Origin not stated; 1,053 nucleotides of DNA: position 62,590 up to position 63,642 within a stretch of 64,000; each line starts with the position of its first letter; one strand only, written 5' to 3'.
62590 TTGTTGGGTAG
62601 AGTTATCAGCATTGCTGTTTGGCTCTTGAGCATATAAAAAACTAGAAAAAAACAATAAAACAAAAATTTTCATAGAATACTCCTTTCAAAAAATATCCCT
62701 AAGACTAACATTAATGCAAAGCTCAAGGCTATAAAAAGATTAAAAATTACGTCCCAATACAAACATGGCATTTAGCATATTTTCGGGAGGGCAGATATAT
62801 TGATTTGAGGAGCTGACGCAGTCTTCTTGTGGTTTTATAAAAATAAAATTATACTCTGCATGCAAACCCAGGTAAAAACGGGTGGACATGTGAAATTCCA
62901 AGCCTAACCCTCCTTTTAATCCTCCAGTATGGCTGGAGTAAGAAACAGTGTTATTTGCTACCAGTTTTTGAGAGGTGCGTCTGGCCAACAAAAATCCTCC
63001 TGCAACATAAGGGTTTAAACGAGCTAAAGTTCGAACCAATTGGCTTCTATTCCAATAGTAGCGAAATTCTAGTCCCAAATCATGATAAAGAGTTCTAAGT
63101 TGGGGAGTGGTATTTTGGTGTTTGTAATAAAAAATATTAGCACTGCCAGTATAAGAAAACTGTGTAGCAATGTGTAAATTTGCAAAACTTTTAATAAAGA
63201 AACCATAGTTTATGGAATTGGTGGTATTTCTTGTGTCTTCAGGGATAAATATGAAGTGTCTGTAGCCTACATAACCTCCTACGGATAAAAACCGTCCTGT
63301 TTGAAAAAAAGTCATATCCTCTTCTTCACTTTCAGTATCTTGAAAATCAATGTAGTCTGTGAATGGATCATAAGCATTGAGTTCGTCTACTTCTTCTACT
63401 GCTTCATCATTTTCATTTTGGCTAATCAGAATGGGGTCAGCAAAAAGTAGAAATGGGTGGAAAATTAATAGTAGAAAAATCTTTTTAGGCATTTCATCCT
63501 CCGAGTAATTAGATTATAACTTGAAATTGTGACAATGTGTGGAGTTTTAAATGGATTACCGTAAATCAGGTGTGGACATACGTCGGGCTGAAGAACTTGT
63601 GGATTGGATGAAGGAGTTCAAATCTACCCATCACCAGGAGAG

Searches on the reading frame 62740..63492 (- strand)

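Call 18: search_protein_families(library=pfam, proteins=[window:62740-63492:-], max_evalue=0.001)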
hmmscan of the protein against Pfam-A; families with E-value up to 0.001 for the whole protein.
window:62740-63492:- (250 aa): 2 families
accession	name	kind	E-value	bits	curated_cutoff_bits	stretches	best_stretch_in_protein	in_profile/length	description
PF13505.12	OMP_b-brl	-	1.6e-06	28.9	28.7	1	72-218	25-156/175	Outer membrane protein beta-barrel domain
PF13568.12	OMP_b-brl_2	-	0.00049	20.6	27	1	67-213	7-173/175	Outer membrane protein beta-barrel domain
